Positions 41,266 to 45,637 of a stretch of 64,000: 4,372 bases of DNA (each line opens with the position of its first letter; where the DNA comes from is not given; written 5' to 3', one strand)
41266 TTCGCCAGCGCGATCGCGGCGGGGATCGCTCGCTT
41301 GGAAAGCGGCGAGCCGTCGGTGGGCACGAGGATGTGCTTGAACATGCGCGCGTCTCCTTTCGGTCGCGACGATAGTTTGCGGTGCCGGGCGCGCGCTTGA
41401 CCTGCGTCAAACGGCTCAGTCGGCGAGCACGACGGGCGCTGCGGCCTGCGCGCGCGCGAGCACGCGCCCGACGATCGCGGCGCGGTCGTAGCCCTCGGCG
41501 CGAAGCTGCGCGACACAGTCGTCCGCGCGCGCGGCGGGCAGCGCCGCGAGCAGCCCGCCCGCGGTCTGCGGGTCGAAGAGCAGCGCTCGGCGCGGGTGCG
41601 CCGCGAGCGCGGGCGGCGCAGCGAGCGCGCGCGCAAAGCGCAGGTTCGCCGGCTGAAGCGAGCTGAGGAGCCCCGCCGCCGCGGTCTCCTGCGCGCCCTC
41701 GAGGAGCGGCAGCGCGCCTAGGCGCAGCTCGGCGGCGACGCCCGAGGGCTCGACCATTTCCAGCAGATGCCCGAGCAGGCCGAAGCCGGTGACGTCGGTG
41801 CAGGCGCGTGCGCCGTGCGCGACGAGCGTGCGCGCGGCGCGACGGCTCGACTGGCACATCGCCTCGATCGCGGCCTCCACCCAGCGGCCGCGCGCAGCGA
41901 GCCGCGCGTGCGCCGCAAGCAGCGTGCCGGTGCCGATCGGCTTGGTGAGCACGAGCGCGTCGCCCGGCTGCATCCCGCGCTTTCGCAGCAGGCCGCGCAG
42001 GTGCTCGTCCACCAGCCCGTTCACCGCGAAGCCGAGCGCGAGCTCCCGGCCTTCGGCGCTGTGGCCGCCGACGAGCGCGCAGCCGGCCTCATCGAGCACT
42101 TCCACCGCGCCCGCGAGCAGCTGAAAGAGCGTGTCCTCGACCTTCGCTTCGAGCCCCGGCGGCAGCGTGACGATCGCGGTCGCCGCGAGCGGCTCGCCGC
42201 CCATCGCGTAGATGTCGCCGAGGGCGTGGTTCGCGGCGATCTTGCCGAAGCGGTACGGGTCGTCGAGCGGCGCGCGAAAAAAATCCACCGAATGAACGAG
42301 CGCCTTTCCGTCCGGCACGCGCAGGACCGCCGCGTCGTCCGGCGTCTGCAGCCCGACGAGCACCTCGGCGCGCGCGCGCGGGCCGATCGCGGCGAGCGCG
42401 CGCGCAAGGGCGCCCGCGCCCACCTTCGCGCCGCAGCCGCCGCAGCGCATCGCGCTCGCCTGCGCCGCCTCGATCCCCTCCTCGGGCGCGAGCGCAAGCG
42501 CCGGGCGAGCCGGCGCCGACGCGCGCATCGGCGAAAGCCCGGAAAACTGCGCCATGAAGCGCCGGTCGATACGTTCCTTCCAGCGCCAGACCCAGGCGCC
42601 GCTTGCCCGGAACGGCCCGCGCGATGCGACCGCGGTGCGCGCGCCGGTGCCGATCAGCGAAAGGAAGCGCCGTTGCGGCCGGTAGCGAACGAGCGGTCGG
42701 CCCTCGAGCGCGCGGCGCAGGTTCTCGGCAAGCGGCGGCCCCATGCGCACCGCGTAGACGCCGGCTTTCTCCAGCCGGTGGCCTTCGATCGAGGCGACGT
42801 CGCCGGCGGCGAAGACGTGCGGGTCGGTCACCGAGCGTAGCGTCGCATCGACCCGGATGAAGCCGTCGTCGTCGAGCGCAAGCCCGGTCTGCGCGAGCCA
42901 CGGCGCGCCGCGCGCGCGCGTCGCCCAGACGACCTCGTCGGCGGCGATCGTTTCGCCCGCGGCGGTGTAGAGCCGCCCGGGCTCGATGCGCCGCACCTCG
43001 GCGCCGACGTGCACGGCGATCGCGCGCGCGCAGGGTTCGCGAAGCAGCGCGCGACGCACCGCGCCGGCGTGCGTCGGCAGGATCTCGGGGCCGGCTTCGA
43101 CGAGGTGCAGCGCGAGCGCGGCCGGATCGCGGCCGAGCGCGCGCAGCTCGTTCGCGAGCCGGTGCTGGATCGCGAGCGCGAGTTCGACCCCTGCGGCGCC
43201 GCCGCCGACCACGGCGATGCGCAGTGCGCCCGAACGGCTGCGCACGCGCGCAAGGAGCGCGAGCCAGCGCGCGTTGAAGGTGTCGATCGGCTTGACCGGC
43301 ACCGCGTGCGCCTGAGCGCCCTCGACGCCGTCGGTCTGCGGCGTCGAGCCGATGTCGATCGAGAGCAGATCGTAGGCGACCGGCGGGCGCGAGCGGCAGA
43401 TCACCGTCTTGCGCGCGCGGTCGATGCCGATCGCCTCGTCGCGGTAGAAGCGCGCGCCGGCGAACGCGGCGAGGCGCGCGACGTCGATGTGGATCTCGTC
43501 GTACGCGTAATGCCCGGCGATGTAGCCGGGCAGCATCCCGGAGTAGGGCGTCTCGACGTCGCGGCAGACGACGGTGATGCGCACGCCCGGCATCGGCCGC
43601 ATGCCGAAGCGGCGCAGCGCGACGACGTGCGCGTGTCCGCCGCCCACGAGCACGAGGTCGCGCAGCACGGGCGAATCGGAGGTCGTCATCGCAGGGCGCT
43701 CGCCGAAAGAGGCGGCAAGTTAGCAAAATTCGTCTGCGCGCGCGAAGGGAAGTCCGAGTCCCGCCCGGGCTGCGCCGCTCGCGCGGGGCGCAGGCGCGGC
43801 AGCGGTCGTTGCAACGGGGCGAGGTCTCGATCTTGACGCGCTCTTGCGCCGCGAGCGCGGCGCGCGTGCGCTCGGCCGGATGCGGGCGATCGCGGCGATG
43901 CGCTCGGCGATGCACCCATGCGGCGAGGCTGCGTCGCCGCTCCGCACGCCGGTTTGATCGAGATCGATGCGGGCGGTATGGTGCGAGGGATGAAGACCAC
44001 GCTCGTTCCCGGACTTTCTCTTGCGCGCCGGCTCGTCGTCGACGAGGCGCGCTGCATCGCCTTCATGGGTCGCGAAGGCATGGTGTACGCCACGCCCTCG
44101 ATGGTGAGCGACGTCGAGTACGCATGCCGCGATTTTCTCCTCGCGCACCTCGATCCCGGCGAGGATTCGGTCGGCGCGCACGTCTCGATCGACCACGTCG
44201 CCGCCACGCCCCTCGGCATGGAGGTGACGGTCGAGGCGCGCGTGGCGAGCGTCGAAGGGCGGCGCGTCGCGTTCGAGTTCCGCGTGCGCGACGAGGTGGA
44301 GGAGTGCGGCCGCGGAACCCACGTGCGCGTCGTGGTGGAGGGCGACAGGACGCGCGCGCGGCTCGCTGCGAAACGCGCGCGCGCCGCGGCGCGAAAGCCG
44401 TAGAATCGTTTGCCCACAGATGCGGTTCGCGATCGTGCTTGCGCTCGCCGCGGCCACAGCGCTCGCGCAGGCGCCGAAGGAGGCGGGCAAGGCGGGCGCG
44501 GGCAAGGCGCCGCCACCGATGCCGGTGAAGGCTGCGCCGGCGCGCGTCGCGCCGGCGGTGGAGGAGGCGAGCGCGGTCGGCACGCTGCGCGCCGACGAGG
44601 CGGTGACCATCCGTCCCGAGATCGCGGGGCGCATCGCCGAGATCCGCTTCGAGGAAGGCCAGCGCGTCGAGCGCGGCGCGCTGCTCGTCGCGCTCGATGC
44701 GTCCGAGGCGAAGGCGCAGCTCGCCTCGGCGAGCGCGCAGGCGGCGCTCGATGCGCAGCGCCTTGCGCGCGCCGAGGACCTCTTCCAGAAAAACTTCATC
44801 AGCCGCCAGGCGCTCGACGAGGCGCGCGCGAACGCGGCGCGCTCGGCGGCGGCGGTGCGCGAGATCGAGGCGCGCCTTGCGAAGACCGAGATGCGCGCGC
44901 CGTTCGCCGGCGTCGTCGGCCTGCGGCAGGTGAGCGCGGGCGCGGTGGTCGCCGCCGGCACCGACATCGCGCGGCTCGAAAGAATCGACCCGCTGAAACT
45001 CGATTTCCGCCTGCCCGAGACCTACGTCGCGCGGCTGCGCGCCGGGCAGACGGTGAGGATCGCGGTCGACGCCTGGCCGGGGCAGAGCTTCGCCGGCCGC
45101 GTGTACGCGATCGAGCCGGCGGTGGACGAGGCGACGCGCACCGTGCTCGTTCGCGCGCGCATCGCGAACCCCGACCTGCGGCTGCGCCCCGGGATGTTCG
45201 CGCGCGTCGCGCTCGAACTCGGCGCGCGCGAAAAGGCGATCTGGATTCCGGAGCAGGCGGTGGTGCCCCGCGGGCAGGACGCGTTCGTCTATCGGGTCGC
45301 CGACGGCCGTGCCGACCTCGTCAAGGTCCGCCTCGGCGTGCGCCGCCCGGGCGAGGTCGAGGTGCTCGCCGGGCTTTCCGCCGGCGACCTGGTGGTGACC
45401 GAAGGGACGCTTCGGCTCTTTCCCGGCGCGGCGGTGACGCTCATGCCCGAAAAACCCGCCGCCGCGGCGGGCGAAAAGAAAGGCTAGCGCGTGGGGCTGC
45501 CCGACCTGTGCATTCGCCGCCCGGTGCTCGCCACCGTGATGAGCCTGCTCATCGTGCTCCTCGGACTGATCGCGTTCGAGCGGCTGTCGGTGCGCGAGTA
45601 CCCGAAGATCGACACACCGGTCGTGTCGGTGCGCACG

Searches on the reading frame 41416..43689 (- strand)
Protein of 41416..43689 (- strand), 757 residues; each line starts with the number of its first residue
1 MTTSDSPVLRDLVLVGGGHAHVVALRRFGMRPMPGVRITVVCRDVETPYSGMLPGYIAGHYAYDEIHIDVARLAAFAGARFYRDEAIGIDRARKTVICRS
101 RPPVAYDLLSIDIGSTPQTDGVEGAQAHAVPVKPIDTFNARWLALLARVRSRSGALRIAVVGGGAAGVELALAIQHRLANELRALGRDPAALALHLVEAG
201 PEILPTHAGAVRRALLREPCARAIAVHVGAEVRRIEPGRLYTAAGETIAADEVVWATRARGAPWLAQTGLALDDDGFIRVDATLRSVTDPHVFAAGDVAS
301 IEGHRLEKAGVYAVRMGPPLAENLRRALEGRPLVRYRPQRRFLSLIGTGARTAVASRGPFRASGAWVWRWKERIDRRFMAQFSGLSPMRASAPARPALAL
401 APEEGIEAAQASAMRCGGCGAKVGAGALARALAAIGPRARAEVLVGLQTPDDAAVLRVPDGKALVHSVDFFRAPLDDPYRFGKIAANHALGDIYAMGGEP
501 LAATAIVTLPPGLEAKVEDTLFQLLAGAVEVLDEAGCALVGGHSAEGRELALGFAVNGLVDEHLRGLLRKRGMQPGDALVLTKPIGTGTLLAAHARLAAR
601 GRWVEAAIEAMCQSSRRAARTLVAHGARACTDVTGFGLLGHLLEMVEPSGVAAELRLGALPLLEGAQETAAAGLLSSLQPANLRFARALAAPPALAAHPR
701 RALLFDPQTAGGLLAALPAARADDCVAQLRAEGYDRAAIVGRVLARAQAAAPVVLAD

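Call 56: search_protein_families(library=pfam, proteins=[window:41416-43689:-], max_evalue=0.00001)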
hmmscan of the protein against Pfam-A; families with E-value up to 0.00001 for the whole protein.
window:41416-43689:- (757 aa): 3 families
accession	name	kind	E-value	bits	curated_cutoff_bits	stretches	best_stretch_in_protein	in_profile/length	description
PF07992.20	Pyr_redox_2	-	2.7e-30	106.2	26.1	1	11-303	2-278/291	Pyridine nucleotide-disulphide oxidoreductase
PF00586.29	AIRS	-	1.9e-23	83.5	24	1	451-560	2-112/112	AIR synthase related protein, N-terminal domain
PF02769.27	AIRS_C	-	6.5e-19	69.1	23.1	1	574-747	1-149/156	AIR synthase related protein, C-terminal domain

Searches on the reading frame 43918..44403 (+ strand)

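Call 56: search_protein_families(library=pfam, proteins=[window:43918-44403:+], max_evalue=0.00001)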
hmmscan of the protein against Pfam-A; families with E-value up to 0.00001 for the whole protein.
window:43918-44403:+ (161 aa): 2 families
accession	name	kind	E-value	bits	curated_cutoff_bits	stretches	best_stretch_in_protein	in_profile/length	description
PF22636.2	FlK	-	3.2e-33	114.4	27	1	41-141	1-101/103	Fluoroacetyl-CoA-specific thioesterase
PF03061.28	4HBT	-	3.4e-07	30.9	20.6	1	66-127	13-74/79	Thioesterase superfamily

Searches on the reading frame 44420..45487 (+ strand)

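Call 56: search_protein_families(library=pfam, proteins=[window:44420-45487:+], max_evalue=0.00001)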
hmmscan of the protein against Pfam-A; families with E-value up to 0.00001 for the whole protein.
window:44420-45487:+ (355 aa): 2 families
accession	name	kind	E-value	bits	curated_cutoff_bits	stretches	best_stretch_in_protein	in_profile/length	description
PF16576.10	HlyD_D23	-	8.1e-34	117.2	30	1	49-261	5-214/214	Barrel-sandwich domain of CusB or HlyD membrane-fusion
PF13437.12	HlyD_3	-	6.6e-22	78.7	22.2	1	158-258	2-106/106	HlyD family secretion protein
